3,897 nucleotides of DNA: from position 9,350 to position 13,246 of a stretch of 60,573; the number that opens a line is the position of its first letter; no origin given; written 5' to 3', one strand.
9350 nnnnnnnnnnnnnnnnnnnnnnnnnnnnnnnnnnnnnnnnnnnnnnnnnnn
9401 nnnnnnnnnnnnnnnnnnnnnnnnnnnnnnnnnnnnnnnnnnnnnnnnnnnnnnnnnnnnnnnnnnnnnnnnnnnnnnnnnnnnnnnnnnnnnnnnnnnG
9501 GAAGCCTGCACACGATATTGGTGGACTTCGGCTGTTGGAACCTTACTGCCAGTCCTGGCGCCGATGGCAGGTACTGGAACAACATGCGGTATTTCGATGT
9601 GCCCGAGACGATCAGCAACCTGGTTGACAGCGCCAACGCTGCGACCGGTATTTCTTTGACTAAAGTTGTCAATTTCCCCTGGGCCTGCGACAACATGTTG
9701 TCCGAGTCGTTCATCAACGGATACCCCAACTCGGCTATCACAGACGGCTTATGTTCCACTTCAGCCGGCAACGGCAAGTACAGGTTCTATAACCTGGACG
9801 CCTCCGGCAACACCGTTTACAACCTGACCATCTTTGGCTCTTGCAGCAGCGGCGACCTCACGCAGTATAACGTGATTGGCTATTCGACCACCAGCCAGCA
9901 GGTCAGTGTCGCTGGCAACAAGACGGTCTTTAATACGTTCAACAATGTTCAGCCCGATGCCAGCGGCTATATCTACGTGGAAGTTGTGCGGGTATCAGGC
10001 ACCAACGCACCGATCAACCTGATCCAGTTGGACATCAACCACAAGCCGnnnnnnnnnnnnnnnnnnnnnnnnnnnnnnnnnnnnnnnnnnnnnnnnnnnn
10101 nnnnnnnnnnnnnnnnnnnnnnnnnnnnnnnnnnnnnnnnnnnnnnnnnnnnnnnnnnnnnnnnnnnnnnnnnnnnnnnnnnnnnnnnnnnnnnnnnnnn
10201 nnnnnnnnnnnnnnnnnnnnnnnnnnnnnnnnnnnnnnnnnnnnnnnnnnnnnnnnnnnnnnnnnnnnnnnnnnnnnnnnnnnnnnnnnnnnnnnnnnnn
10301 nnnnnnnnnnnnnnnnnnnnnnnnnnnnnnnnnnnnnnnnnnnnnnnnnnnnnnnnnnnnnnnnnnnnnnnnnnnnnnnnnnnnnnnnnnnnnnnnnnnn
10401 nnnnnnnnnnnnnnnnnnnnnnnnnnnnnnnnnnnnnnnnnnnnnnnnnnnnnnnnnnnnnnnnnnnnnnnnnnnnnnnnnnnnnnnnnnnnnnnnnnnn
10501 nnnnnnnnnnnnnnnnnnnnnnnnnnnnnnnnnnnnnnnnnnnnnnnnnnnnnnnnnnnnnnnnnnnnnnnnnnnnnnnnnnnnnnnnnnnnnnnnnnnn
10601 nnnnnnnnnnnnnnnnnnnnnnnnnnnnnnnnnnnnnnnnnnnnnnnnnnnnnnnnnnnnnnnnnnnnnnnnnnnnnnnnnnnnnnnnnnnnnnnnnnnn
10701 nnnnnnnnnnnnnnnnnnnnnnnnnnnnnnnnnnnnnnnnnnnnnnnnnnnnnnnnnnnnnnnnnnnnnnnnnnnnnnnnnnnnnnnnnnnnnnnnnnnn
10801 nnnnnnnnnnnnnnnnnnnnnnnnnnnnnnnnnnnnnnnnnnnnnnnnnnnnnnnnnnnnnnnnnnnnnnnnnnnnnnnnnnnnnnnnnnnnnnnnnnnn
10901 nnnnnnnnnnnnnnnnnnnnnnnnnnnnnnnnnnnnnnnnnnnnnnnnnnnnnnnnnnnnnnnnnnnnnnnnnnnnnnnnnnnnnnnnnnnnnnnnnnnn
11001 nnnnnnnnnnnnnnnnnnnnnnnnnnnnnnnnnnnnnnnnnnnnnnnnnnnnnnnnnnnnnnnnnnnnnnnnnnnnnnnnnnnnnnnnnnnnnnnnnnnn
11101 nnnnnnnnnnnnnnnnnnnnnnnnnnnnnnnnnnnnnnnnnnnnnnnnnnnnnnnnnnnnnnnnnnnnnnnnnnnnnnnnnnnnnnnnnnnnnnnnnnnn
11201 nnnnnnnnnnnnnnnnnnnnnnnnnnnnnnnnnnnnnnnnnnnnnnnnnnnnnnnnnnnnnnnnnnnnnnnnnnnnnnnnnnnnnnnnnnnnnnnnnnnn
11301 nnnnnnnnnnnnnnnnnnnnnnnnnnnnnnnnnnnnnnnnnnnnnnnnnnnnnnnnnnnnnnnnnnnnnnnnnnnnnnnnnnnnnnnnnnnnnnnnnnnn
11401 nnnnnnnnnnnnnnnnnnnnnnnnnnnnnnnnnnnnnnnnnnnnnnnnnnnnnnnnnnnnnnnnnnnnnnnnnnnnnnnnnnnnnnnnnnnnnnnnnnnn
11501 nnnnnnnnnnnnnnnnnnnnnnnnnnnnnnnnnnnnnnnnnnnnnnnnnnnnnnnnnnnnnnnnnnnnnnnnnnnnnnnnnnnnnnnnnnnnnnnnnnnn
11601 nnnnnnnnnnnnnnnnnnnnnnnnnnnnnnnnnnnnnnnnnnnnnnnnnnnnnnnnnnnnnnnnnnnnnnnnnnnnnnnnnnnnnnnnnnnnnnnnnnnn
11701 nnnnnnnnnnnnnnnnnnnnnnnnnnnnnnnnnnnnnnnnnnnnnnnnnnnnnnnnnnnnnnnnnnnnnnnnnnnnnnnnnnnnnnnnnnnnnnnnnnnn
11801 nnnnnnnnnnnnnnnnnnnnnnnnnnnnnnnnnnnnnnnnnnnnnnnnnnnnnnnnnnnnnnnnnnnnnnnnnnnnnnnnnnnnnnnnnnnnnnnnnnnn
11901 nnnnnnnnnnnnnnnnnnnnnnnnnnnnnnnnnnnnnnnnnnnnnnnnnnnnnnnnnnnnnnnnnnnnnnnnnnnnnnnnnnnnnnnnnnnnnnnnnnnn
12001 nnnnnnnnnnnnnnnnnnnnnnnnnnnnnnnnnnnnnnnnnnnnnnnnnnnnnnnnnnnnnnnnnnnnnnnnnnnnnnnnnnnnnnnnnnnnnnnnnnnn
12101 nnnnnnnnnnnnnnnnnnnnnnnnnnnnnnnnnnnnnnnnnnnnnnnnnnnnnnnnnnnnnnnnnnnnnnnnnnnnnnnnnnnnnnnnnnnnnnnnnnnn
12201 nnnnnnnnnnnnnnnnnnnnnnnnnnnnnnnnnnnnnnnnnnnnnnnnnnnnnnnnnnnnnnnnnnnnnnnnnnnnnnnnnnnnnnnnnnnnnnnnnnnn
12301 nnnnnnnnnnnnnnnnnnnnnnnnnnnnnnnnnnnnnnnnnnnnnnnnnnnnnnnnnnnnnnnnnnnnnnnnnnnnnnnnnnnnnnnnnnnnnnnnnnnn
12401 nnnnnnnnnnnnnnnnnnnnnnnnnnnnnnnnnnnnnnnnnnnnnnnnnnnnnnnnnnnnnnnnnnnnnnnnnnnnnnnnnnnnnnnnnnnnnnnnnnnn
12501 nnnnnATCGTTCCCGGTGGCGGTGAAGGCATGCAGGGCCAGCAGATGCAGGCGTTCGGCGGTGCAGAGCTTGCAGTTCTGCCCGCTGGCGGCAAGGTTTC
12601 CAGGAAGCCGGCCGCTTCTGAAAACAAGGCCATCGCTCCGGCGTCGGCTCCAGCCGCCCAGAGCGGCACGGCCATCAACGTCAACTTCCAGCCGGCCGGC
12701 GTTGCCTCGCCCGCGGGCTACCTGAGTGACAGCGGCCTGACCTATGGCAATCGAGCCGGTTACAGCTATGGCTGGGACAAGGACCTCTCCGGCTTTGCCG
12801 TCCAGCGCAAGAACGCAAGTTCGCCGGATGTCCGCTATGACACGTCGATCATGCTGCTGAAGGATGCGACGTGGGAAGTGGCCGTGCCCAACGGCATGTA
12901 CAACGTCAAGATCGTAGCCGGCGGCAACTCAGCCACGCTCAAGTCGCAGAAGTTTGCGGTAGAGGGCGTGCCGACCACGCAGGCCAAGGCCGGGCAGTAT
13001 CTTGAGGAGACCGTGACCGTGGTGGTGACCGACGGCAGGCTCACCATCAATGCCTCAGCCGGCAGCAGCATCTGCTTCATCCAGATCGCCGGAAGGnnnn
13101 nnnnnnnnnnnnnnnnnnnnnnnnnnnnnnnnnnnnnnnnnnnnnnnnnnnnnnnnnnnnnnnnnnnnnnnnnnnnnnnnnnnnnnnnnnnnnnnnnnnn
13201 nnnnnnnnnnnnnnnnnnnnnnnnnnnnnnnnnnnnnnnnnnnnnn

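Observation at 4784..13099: Heparinase II/III-like enzyme displayed on a ~1,700-aa repetitive stalk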

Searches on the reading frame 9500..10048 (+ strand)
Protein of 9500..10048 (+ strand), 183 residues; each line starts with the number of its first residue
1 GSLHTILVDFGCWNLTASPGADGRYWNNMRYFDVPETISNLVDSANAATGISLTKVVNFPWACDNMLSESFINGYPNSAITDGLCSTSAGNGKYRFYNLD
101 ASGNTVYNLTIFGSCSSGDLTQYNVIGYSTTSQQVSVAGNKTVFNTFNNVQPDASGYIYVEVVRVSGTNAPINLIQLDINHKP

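Call 12: search_protein_families(library=pfam, proteins=[window:9500-10048:+], max_evalue=10)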
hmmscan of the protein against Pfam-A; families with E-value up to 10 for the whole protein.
window:9500-10048:+ (183 aa): 0 families

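Call 14: search_solved_structures(query=window:9500-10048:+, max_evalue=10, show_alignments=1)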
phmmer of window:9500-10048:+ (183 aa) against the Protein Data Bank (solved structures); distinct sequences matched with E-value up to 10: 1.
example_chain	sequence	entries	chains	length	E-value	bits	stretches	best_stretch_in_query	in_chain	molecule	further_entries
6dru_A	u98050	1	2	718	4.1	10.4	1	13-106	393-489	Glycosyl hydrolases family 31 family protein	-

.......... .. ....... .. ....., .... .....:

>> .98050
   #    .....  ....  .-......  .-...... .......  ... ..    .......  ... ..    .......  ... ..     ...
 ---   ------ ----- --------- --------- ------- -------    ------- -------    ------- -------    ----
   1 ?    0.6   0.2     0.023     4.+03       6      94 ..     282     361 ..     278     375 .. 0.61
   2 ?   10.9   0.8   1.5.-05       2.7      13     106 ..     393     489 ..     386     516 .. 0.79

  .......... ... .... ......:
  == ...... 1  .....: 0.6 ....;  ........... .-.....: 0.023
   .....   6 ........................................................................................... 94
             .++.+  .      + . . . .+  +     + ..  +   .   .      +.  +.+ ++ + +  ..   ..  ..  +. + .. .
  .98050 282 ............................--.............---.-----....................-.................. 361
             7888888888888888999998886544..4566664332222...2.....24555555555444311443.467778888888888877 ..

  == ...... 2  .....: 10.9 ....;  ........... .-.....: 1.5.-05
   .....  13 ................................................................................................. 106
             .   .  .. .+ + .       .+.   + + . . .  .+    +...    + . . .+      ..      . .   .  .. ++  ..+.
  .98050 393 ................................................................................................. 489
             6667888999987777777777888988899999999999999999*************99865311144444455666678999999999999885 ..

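Call 32: search_protein_representatives(alignment_id=A1)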
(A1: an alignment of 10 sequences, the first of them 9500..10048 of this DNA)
Query: 10 sequences, 181 profile positions. Proteins with E-value up to 0.001 (for the whole library): 264; up to 1e-10: 44; up to 1e-30: 1. The best 150 are listed.
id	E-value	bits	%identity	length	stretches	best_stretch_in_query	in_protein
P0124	3.3e-31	124.6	-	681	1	5-177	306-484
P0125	8.9e-29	116.7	-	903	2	4-162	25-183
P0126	9.4e-29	116.6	-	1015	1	5-178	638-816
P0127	6.1e-28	114.0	-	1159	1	5-177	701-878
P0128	1.0e-22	97.0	-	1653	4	4-176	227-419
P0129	5.6e-21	91.3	-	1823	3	6-162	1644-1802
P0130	2.7e-19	85.8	-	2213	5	23-176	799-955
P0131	1.6e-18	83.3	-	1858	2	5-174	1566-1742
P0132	7.9e-18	81.0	-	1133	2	3-172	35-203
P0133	6.0e-17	78.2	-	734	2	4-175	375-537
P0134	6.8e-17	78.0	-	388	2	4-160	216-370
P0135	5.6e-16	75.0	-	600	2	11-176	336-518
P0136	1.1e-15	74.0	-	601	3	5-159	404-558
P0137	2.0e-15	73.2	-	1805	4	96-165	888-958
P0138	2.6e-15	72.8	-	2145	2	13-176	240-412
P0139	3.7e-15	72.3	-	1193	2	3-176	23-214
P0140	6.8e-15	71.5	-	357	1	13-178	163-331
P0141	2.3e-14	69.7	-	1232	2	4-176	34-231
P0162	4.1e-11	59.2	-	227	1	5-177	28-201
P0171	1.7e-10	57.1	-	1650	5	11-177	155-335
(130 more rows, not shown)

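Call 33: search_protein_families(library=pfam, proteins=[P0124, P0125, P0126, P0127, P0132, P0133, P0134, P0135, P0140, P0162], max_evalue=0.001)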
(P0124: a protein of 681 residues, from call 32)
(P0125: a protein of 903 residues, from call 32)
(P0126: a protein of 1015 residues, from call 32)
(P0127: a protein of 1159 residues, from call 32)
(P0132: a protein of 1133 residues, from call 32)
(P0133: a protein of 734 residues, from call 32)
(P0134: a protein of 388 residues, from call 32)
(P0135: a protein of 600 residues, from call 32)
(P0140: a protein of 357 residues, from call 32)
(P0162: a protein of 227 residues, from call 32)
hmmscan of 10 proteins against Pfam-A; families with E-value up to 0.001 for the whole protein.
P0124 (681 aa): 5 families
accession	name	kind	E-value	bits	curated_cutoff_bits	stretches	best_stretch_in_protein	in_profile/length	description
PF17963.7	Big_9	-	4.3e-28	98.5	23.6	2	212-299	3-89/89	Bacterial Ig domain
PF17892.7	Cadherin_5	-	1.7e-18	66.6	26.5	2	213-301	5-98/98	Cadherin-like domain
PF17803.7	Cadherin_4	-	4.2e-13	50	25.1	1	209-268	10-71/71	Bacterial cadherin-like domain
PF19076.6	CshA_repeat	-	3.8e-05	24.7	27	0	253-297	55-100/103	Surface adhesin CshA repetitive domain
PF21254.3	AGA-YXIM_GBD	-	0.00072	19.9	27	1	552-666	10-120/138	Beta-agarase/YXIM esterase-like, galactose-binding domain-like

P0125 (903 aa): 2 families
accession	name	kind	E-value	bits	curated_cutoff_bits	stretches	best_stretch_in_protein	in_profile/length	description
PF17425.8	Arylsulfotran_N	-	0.00017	22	24.2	0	842-884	28-75/88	Arylsulfotransferase Ig-like domain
PF00041.27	fn3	-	0.00062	20.4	25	0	629-710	2-78/84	Fibronectin type III domain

P0126 (1015 aa): 4 families
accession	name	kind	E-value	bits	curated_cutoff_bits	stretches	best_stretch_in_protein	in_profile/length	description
PF17963.7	Big_9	-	8.2e-25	88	23.6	2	542-631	2-89/89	Bacterial Ig domain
PF17892.7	Cadherin_5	-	7.2e-20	71.1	26.5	2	541-633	2-98/98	Cadherin-like domain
PF17803.7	Cadherin_4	-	2.8e-19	69.8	25.1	2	533-600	3-71/71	Bacterial cadherin-like domain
PF21254.3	AGA-YXIM_GBD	-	0.00015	22.2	27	1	882-1004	9-124/138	Beta-agarase/YXIM esterase-like, galactose-binding domain-like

P0127 (1159 aa): 5 families
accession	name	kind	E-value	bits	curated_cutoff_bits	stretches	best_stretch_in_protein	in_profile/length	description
PF17963.7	Big_9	-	1.3e-28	100.2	23.6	2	422-510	3-89/89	Bacterial Ig domain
PF17803.7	Cadherin_4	-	3.6e-15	56.7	25.1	2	414-479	5-71/71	Bacterial cadherin-like domain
PF17892.7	Cadherin_5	-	7.1e-15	55.1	26.5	2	622-696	21-98/98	Cadherin-like domain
PF00041.27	fn3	-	1.1e-07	32.3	25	1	519-603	2-82/84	Fibronectin type III domain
PF25059.1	FN3_DSCAM-DSCAML_C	-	0.00085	20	39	0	536-606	12-81/89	DSCAM/DSCAML C-terminal Fn3-like domain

P0132 (1133 aa): 7 families
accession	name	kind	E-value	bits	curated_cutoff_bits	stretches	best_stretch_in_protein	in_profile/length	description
PF00041.27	fn3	-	1.1e-17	64.4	25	2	216-300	2-82/84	Fibronectin type III domain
PF16656.11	Pur_ac_phosph_N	-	3e-11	44.2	30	2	494-578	5-93/93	Purple acid Phosphatase, N-terminal domain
PF25059.1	FN3_DSCAM-DSCAML_C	-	1.4e-06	29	39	1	233-305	12-81/89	DSCAM/DSCAML C-terminal Fn3-like domain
PF16655.11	PhoD_N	-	1.3e-05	26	30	0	267-288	59-80/90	PhoD-like phosphatase, N-terminal domain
PF25788.1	Ig_Rha78A_N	-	1.4e-05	25.7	27.4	0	239-299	33-97/105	Rha78A-like, N-terminal immunoglobulin domain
PF24489.1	Ig_J_second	-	0.00013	22.3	27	0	269-296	58-87/105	Tip attachment protein J second Ig-like domain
PF01108.23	Tissue_fac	-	0.00053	20.2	27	0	227-294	34-106/107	Tissue factor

P0133 (734 aa): 1 family
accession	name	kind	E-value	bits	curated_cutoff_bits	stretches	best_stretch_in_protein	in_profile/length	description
PF25059.1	FN3_DSCAM-DSCAML_C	-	4.8e-06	27.3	39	0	624-656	27-60/89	DSCAM/DSCAML C-terminal Fn3-like domain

P0134 (388 aa): 1 family
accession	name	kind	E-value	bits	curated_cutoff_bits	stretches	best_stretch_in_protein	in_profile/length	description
PF00041.27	fn3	-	1.2e-05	25.9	25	0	239-327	10-75/84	Fibronectin type III domain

P0135 (600 aa): 3 families
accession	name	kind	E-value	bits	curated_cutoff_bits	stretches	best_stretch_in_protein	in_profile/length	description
PF02368.24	Big_2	-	6.9e-14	52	22.8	1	232-306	2-77/79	Bacterial Ig-like domain (group 2)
PF16874.11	Glyco_hydro_36C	-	2.8e-06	28.1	27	0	419-489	27-74/77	Glycosyl hydrolase family 36 C-terminal domain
PF18962.6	Por_Secre_tail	-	5.1e-05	23.9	27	1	542-594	6-66/75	Secretion system C-terminal sorting domain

P0140 (357 aa): 3 families
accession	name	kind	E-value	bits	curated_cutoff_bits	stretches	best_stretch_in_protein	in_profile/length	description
PF17963.7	Big_9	-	2.3e-20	73.7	23.6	2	55-144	3-88/89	Bacterial Ig domain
PF17892.7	Cadherin_5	-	8.2e-20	70.9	26.5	2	55-146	4-97/98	Cadherin-like domain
PF17803.7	Cadherin_4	-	5.1e-16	59.4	25.1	1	44-114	1-71/71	Bacterial cadherin-like domain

P0162 (227 aa): 1 family
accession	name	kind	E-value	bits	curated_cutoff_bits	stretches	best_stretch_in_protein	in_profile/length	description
PF07589.16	PEP-CTERM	-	0.0001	22.7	20.7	1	203-226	1-24/24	PEP-CTERM motif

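Call 80: search_protein_families(library=pfam, proteins=[P0128, P0130, P0137, P0171, P0139, P0141], max_evalue=0.00001)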
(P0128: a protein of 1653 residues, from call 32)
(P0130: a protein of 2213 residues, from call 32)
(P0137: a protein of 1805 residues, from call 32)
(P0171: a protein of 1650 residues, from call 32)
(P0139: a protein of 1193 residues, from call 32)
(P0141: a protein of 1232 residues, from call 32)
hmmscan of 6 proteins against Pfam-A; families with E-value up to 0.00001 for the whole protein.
P0128 (1653 aa): 2 families
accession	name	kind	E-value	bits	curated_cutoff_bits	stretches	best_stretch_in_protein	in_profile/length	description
PF13472.12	Lipase_GDSL_2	-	2.4e-14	54.7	32.9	1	1163-1334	1-176/178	GDSL-like Lipase/Acylhydrolase family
PF18962.6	Por_Secre_tail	-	4.5e-10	40.1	27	1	1575-1650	2-74/75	Secretion system C-terminal sorting domain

P0130 (2213 aa): 5 families
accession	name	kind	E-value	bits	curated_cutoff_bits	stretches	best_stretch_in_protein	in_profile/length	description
PF23598.1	LRR_14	-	4.8e-35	121.4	40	3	1764-1850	42-123/353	Leucine-rich repeat region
PF00560.39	LRR_1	-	3.2e-28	92.2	20.6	0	1794-1816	1-23/23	Leucine Rich Repeat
PF13855.12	LRR_8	-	8.4e-25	86.8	27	1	1770-1829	2-61/61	Leucine rich repeat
PF00041.27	fn3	-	2.1e-21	76.3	25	2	686-762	3-76/84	Fibronectin type III domain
PF12799.13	LRR_4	-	6.4e-19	68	27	0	1605-1647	2-43/44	Leucine Rich repeats (2 copies)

P0137 (1805 aa): 14 families
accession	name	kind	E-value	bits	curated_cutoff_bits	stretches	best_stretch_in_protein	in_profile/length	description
PF22073.2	Cep192_D4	-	5.1e-74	246.1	35.5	6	1094-1197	3-110/112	Cep192 domain 4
PF22544.2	HYDIN_VesB_CFA65-like_Ig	-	4.9e-59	197.2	25.5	5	1396-1499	1-99/100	HYDIN/CFA65/VesB-like, Ig-like domain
PF15780.11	ASH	-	2.9e-52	175.3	27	5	1097-1184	10-92/98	Abnormal spindle-like microcephaly-assoc'd, ASPM-SPD-2-Hydin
PF24501.1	Ig_TMEM131L_5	-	1.3e-22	79.8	27.8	0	1535-1582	1-48/66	TMEM131L fifth Ig-like domain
PF07610.17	DUF1573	-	2.4e-22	79.2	26.1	0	1399-1499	2-96/98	Protein of unknown function (DUF1573)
PF22067.2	Cep192_D3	-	1e-19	70.9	27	0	465-556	11-97/99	Cep192 domain 3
PF24507.1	Ig_CFAP65_4th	-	2.9e-19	69.7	27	0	1530-1610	1-74/76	CFAP65, fourth Ig-like domain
PF22066.2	Cep192_D8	-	6.8e-18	65.2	33.5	0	454-544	5-88/101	Cep192 domain 8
PF24770.2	Ig-CFAP74_2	-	2e-17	64.7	27.4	0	1158-1198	142-182/185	CFAP74 second Ig-like domain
PF24798.1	Ig-CFAP74_4th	-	4.8e-17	62.4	28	0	1513-1596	3-81/95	CFAP74 forth Ig-like domain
PF24771.2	Ig_CFAP74_1st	-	1.8e-12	47.9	29.2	0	687-767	8-86/97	CFAP74 first Ig-like domain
PF12371.14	TMEM131_like_N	-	5.1e-12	46.3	28.8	0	1098-1180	4-82/84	Transmembrane protein 131-like N-terminal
PF24291.1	Ig_CFAP65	-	1e-10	41.9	27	0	689-787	17-119/121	Cilia- and flagella-associated protein 65-like, Ig-like domain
PF16227.11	DUF4886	-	2.9e-08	33.5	26.7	1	84-261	77-238/242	Domain of unknown function (DUF4886)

P0171 (1650 aa): 4 families
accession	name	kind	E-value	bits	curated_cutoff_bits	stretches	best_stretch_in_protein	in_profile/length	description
PF22352.2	K319L-like_PKD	-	1.2e-25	89.7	27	2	351-432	1-84/84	K319L-like, PKD domain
PF18962.6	Por_Secre_tail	-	1.2e-11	45.2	27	1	1572-1646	2-73/75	Secretion system C-terminal sorting domain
PF18911.6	PKD_4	-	1.1e-07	32.3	27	0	645-684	1-40/85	PKD domain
PF13472.12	Lipase_GDSL_2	-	2.4e-06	28.6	32.9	1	1162-1333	2-177/178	GDSL-like Lipase/Acylhydrolase family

P0139 (1193 aa): 1 family
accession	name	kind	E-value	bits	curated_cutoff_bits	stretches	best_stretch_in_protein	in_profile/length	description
PF13472.12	Lipase_GDSL_2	-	4.5e-11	44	32.9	1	726-900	1-176/178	GDSL-like Lipase/Acylhydrolase family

P0141 (1232 aa): 2 families
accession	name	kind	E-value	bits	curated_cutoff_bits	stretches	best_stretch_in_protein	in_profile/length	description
PF18962.6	Por_Secre_tail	-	4.4e-07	30.5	27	1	1158-1220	1-67/75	Secretion system C-terminal sorting domain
PF02368.24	Big_2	-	2e-06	28.1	22.8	1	450-516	3-70/79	Bacterial Ig-like domain (group 2)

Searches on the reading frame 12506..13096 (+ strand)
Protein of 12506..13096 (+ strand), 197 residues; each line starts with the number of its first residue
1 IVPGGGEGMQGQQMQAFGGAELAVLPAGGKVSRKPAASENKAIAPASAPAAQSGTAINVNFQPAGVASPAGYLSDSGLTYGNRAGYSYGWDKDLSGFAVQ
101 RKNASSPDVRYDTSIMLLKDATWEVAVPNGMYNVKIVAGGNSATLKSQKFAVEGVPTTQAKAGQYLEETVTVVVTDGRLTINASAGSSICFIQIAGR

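Call 12: search_protein_families(library=pfam, proteins=[window:12506-13096:+], max_evalue=10)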
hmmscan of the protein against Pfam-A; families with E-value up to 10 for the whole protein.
window:12506-13096:+ (197 aa): 2 families
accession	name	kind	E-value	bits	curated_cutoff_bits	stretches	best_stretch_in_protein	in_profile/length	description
PF21254.3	AGA-YXIM_GBD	-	2.2e-07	31.3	27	1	69-187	11-125/138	Beta-agarase/YXIM esterase-like, galactose-binding domain-like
PF17962.7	bMG6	-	0.13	12.9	23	1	83-152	42-110/112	Bacterial macroglobulin domain 6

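Call 15: search_solved_structures(query=window:12506-13096:+, max_evalue=10, show_alignments=1)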
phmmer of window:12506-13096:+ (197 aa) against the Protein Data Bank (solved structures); distinct sequences matched with E-value up to 10: 1.
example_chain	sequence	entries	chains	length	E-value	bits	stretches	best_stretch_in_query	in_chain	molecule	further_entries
2o14_A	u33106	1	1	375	0.00012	25.1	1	78-187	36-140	Hypothetical protein yxiM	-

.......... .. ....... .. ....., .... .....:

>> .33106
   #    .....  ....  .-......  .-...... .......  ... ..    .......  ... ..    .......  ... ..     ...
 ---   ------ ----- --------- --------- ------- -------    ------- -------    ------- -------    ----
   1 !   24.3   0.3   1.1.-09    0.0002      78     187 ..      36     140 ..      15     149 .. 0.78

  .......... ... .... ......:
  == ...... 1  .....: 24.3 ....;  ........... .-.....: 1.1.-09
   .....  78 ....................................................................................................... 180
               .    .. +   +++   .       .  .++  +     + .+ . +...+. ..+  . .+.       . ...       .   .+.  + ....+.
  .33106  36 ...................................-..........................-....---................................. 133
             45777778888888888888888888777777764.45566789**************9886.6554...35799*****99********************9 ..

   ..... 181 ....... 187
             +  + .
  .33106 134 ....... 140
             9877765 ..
